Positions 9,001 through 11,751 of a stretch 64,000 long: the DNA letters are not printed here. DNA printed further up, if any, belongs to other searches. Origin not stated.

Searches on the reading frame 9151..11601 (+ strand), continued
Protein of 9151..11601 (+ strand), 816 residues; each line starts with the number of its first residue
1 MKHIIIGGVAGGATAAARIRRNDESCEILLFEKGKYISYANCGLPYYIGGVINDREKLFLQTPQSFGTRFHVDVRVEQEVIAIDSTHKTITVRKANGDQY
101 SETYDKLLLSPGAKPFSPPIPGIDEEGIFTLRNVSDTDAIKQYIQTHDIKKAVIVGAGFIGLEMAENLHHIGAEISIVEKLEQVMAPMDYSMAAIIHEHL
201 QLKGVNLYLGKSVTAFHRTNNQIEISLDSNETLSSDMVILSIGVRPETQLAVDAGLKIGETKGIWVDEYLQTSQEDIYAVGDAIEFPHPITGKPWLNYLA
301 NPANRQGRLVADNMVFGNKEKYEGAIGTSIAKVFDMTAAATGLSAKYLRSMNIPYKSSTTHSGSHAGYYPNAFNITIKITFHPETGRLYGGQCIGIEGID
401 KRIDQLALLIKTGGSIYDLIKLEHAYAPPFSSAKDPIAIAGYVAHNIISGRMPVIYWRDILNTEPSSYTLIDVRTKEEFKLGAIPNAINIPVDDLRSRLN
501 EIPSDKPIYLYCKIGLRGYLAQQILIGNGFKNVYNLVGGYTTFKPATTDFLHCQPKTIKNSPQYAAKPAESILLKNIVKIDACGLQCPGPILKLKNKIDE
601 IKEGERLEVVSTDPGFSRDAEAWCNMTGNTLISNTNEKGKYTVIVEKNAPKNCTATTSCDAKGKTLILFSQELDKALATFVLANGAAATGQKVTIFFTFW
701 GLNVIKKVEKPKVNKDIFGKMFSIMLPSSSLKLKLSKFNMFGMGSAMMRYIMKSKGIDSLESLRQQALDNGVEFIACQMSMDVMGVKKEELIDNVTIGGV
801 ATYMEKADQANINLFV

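Call 16: find_encoding_contigs(protein=P0008, flank=10000, max_places=2)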
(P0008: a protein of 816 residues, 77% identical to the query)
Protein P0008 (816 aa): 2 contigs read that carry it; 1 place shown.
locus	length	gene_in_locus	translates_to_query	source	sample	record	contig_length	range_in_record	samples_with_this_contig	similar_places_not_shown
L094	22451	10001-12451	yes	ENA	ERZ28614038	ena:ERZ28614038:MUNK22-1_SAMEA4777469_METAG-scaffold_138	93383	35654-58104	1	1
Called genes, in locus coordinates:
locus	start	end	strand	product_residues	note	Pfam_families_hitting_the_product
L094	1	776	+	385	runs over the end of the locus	PF00155:Aminotran_1_2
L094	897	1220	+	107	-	PF12840:HTH_20, PF01022:HTH_5, PF12802:MarR_2 (weak)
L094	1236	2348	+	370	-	PF01758:SBF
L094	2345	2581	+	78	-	PF13192:Thioredoxin_3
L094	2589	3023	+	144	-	-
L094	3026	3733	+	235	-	PF03596:Cad (faint), PF02683:DsbD_TM, PF13386:DsbD_2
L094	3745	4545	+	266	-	PF01135:PCMT, PF13489:Methyltransf_23, PF01209:Ubie_methyltran, PF06325:PrmA, PF05148:Methyltransf_8, PF13847:Methyltransf_31, PF08241:Methyltransf_11, PF08242:Methyltransf_12, +2 more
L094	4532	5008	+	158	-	-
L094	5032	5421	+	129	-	-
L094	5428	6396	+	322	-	PF03773:ArsP_1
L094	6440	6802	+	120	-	-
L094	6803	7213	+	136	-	PF01451:LMWPc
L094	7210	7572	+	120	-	-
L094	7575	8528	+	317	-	-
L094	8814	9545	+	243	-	PF02579:Nitro_FeMo-Co, PF13905:Thioredoxin_8 (faint), PF04756:OST3_OST6 (weak), PF00085:Thioredoxin, PF13098:Thioredoxin_2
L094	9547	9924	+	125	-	PF22381:Staph_reg_Sar_Rot (weak), PF01978:TrmB (weak), PF12802:MarR_2, PF01047:MarR, PF01022:HTH_5 (weak), PF13463:HTH_27 (weak)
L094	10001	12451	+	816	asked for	PF07992:Pyr_redox_2, PF13738:Pyr_redox_3, PF00070:Pyr_redox, PF02852:Pyr_redox_dim, PF00581:Rhodanese, PF01206:TusA, PF02635:DsrE (weak), PF13686:DrsE_2, +2 more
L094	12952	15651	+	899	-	PF07581:Glug (weak), PF18962:Por_Secre_tail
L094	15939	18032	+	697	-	PF13567:DUF4131, PF03772:Competence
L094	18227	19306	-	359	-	PF19580:Exo_endo_phos_3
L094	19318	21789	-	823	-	PF17764:PriA_3primeBD, PF00270:DEAD, PF04851:ResIII, PF22590:Cas3-like_C_2 (faint), PF18319:Zn_ribbon_PriA, PF00271:Helicase_C, PF18074:PriA_C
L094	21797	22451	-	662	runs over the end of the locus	PF01807:Zn_ribbon_DnaG, PF08275:DNAG_N, PF01751:Toprim, PF13155:Toprim_2, PF13362:Toprim_3 (weak), PF13662:Toprim_4, PF10410:DnaB_bind (weak), PF28534:DUF8430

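Call 17: find_encoding_contigs(protein=P0011, flank=10000, max_places=2)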
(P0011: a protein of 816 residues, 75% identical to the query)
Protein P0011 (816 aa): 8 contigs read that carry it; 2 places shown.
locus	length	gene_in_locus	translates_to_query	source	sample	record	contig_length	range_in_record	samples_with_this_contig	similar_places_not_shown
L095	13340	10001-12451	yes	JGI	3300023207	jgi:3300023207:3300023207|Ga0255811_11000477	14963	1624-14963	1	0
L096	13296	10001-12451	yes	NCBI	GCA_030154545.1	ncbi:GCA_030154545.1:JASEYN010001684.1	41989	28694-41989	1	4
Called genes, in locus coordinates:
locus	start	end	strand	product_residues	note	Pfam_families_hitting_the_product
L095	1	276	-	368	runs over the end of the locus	PF06580:His_kinase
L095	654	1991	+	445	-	PF02321:OEP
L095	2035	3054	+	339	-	PF25944:Beta-barrel_RND (faint), PF25917:BSH_RND, PF25973:BSH_CzcB, PF25984:BSH_YknX (weak), PF25954:Beta-barrel_RND_2, PF25990:Beta-barrel_YknX, PF25989:YknX_C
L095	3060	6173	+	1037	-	PF00873:ACR_tran, PF03176:MMPL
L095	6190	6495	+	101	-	-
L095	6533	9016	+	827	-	PF00501:AMP-binding, PF23562:AMP-binding_C_3, PF01553:Acyltransferase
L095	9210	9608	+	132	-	PF13728:TraF (weak), PF00085:Thioredoxin, PF00578:AhpC-TSA (weak), PF13098:Thioredoxin_2, PF13905:Thioredoxin_8 (faint), PF04756:OST3_OST6 (faint)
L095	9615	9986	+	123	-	PF22381:Staph_reg_Sar_Rot (weak), PF01047:MarR, PF12802:MarR_2, PF01022:HTH_5 (weak), PF01978:TrmB (faint)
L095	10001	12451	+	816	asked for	PF07992:Pyr_redox_2, PF13738:Pyr_redox_3 (weak), PF00070:Pyr_redox, PF02852:Pyr_redox_dim, PF00581:Rhodanese, PF01206:TusA, PF02635:DsrE (weak), PF13686:DrsE_2, +2 more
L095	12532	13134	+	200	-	PF00027:cNMP_binding, PF13545:HTH_Crp_2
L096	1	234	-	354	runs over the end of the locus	PF06580:His_kinase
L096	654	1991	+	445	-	PF02321:OEP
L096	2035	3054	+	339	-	PF25944:Beta-barrel_RND (faint), PF25917:BSH_RND, PF25973:BSH_CzcB, PF25984:BSH_YknX (weak), PF25954:Beta-barrel_RND_2, PF25990:Beta-barrel_YknX, PF25989:YknX_C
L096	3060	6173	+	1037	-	PF00873:ACR_tran, PF03176:MMPL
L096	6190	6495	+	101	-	-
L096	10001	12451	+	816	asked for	PF07992:Pyr_redox_2, PF13738:Pyr_redox_3 (weak), PF00070:Pyr_redox, PF02852:Pyr_redox_dim, PF00581:Rhodanese, PF01206:TusA, PF02635:DsrE (weak), PF13686:DrsE_2, +2 more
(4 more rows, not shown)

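Call 22: find_encoding_contigs(protein=P0005, flank=10000, max_places=2)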
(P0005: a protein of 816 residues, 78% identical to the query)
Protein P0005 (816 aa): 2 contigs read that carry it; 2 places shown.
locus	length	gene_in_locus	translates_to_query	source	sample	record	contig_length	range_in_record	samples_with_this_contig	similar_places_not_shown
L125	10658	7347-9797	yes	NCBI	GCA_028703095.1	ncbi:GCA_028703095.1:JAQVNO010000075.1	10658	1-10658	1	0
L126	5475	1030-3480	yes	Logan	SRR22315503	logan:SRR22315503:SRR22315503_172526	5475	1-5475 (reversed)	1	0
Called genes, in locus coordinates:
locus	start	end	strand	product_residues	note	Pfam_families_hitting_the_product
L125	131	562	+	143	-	-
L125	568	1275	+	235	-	PF02683:DsbD_TM (weak), PF13386:DsbD_2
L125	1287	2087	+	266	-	PF01135:PCMT, PF13489:Methyltransf_23, PF01209:Ubie_methyltran, PF13679:Methyltransf_32 (weak), PF13847:Methyltransf_31, PF08241:Methyltransf_11, PF08242:Methyltransf_12, PF13649:Methyltransf_25, +2 more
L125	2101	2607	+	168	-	PF00583:Acetyltransf_1, PF13508:Acetyltransf_7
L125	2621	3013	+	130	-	-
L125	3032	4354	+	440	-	PF03773:ArsP_1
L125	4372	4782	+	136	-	PF01451:LMWPc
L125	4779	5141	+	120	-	-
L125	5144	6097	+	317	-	-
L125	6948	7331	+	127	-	PF01022:HTH_5 (faint), PF22381:Staph_reg_Sar_Rot, PF12802:MarR_2, PF01047:MarR, PF13601:HTH_34 (weak), PF13412:HTH_24 (weak), PF13463:HTH_27 (weak)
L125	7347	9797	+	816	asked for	PF03486:HI0933_like (faint), PF07992:Pyr_redox_2, PF13738:Pyr_redox_3, PF00070:Pyr_redox, PF02852:Pyr_redox_dim, PF00581:Rhodanese, PF01206:TusA, PF13686:DrsE_2, +2 more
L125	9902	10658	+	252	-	PF13567:DUF4131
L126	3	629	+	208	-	?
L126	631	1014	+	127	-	PF01022:HTH_5 (faint), PF22381:Staph_reg_Sar_Rot, PF12802:MarR_2, PF01047:MarR, PF13601:HTH_34 (weak), PF13412:HTH_24 (weak), PF13463:HTH_27 (weak)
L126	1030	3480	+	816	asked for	PF03486:HI0933_like (faint), PF07992:Pyr_redox_2, PF13738:Pyr_redox_3, PF00070:Pyr_redox, PF02852:Pyr_redox_dim, PF00581:Rhodanese, PF01206:TusA, PF13686:DrsE_2, +2 more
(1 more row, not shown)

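Call 23: find_encoding_contigs(protein=P0020, flank=10000, max_places=1)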
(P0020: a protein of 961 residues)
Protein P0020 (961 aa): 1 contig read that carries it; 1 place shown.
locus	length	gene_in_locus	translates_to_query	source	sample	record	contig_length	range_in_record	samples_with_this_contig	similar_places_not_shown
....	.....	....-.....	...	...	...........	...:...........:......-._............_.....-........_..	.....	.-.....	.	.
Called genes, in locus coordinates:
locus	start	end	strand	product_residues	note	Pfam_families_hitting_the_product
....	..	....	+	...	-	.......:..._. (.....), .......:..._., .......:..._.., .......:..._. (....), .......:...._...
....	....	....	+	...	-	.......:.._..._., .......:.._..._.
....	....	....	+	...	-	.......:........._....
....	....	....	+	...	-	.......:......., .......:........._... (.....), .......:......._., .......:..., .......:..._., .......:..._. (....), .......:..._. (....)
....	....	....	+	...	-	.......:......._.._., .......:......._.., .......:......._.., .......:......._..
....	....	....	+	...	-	-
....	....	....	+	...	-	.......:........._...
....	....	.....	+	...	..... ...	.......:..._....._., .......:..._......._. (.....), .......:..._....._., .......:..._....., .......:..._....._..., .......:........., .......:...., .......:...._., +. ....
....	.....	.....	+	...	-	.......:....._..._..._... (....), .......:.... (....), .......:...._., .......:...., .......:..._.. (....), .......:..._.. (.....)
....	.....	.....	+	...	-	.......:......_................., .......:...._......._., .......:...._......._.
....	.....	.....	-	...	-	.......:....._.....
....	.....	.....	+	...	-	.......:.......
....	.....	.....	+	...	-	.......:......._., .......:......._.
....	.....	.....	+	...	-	-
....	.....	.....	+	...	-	-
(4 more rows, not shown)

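Call 24: find_encoding_contigs(protein=P0022, flank=10000, max_places=1)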
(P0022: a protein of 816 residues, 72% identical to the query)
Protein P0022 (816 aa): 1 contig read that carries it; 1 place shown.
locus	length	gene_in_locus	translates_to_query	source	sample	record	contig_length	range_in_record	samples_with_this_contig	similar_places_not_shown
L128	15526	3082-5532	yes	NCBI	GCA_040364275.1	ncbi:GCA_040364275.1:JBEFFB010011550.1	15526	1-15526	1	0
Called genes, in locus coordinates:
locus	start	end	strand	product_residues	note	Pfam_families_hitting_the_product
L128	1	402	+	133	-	?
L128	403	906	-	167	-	PF12850:Metallophos_2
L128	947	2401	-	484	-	PF01546:Peptidase_M20, PF07687:M20_dimer (faint)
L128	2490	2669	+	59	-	-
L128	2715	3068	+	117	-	PF22381:Staph_reg_Sar_Rot (weak), PF12802:MarR_2, PF01022:HTH_5 (weak), PF01047:MarR, PF13463:HTH_27 (weak), PF13601:HTH_34 (weak)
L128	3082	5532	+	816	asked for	PF03486:HI0933_like (faint), PF07992:Pyr_redox_2, PF13738:Pyr_redox_3, PF00070:Pyr_redox, PF02852:Pyr_redox_dim, PF00581:Rhodanese, PF01206:TusA, PF13686:DrsE_2, +2 more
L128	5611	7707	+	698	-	PF13567:DUF4131, PF03772:Competence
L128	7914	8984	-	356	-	PF19580:Exo_endo_phos_3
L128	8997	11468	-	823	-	PF17764:PriA_3primeBD, PF00270:DEAD, PF04851:ResIII, PF18319:Zn_ribbon_PriA, PF00271:Helicase_C, PF18074:PriA_C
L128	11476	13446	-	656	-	PF01807:Zn_ribbon_DnaG, PF08275:DNAG_N, PF01751:Toprim, PF13155:Toprim_2, PF13362:Toprim_3 (faint), PF13662:Toprim_4, PF10410:DnaB_bind (weak), PF28534:DUF8430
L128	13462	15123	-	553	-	PF01476:LysM, PF13458:Peripla_BP_6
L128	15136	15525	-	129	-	?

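Call 36: search_solved_structures(query=window:9151-11598:+, max_evalue=0.00001, show_alignments=1)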
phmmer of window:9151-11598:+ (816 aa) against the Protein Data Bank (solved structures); distinct sequences matched with E-value up to 0.00001: 196 (the best 60 are shown).
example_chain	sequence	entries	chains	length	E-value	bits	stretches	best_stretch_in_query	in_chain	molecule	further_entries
3icr_A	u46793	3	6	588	1.9e-165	555.1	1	2-543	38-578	Coenzyme A-Disulfide Reductase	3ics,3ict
3nta_A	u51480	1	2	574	5.4e-164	550.2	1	2-547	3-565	FAD-dependent pyridine nucleotide-disulphide oxidoreductase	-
4ocg_A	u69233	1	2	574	7.1e-163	546.5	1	2-547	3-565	FAD-dependent pyridine nucleotide-disulphide oxidoreductase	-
3ntd_A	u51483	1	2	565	3.1e-162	544.4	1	2-546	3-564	FAD-dependent pyridine nucleotide-disulphide oxidoreductase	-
3nt6_A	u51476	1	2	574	3.6e-161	540.9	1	2-547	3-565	FAD-dependent pyridine nucleotide-disulphide oxidoreductase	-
8a56_A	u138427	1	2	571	9.2e-153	513.1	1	2-544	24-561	Coenzyme A-persulfide reductase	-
6pfz_D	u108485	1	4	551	2e-111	376.4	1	3-540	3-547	NADH oxidase (NoxA-3)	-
3cgb_A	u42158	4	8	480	2.2e-87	296.9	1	1-440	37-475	Pyridine nucleotide-disulfide oxidoreductase, class I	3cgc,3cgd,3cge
6ruz_A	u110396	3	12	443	1.3e-86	294.3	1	3-442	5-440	NADH oxidase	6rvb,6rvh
1yqz_A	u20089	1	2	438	4.7e-78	266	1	2-444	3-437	coenzyme A disulfide reductase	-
4em3_A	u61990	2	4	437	5e-78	266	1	2-444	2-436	Coenzyme A disulfide reductase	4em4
4emw_A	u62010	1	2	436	6.7e-78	265.5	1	2-443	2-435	Coenzyme A disulfide reductase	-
4eqr_A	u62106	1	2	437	1.7e-77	264.2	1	2-444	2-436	Coenzyme A disulfide reductase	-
4eqs_A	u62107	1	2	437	1.7e-77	264.2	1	2-444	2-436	Coenzyme A disulfide reductase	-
4eqw_A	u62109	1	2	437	6e-77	262.4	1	2-444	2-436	Coenzyme A disulfide reductase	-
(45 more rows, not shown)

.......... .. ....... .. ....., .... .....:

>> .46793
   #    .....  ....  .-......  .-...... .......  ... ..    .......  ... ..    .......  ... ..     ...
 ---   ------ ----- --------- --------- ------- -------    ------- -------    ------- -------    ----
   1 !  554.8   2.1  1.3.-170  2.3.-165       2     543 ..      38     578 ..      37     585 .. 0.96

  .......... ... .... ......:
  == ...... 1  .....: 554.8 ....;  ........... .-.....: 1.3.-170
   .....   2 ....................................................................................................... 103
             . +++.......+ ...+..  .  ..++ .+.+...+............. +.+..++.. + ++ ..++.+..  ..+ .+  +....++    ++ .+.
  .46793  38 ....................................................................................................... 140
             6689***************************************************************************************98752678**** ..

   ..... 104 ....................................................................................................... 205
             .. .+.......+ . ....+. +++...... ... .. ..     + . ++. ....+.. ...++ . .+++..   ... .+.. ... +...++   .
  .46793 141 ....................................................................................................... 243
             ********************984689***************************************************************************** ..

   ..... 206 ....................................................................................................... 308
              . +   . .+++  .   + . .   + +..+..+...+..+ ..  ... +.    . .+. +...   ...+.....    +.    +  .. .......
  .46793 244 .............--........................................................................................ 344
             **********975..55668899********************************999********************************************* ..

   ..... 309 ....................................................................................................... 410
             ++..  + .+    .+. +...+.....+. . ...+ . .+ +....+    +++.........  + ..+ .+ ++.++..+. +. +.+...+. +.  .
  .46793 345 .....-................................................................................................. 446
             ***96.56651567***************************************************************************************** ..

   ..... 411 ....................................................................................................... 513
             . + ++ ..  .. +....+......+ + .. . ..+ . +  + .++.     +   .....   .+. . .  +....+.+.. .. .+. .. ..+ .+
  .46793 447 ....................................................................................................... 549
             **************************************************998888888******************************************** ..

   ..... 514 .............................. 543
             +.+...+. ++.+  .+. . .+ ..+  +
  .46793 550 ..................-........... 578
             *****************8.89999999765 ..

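Call 55: search_protein_families(library=ncbifam, proteins=[L094:7210-7572:+, L094:7575-8528:+, L091:3148-3651:+], max_evalue=0.01)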
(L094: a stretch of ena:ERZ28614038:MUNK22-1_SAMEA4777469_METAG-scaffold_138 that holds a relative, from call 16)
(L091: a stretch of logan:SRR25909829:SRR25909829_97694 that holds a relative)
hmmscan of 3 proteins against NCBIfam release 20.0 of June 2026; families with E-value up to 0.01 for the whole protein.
L094:7210-7572:+ (120 aa): 0 families

L094:7575-8528:+ (317 aa): 1 family
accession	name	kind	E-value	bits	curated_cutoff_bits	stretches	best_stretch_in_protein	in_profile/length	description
TIGR03509.1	OMP_MtrB_PioB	subfamily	0.0042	15.6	240.05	1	37-101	554-616/662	MtrB/PioB family decaheme-associated outer membrane protein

L091:3148-3651:+ (167 aa): 7 families
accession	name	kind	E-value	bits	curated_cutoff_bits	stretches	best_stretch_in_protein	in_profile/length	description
NF040501.1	resist_ArsN2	equivalog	0.0014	18.2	125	1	43-141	6-105/133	arsenic resistance N-acetyltransferase ArsN2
NF043067.1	AAC_6p_group_E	equivalog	0.0019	18.1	140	1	88-150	73-135/140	aminoglycoside 6'-N-acetyltransferase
NF002959.0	PRK03624.1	equivalog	0.0023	17.6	124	0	89-151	76-138/147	GNAT family acetyltransferase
TIGR03827.1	GNAT_ablB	equivalog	0.0035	16.8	205.1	1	91-151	189-249/266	putative beta-lysine N-acetyltransferase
NF000224.3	AAC_6p_Acine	exception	0.0049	16.9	225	1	87-148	77-138/146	AAC(6')-Ighjkrstuvwx family aminoglycoside N-acetyltransferase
NF000165.3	AAC_6p_Entco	exception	0.0055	16.6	300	1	83-162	68-149/178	aminoglycoside N-acetyltransferase AAC(6')-Ii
TIGR01575.1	rimI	equivalog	0.008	16.3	86.4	1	84-147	54-117/132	ribosomal protein S18-alanine N-acetyltransferase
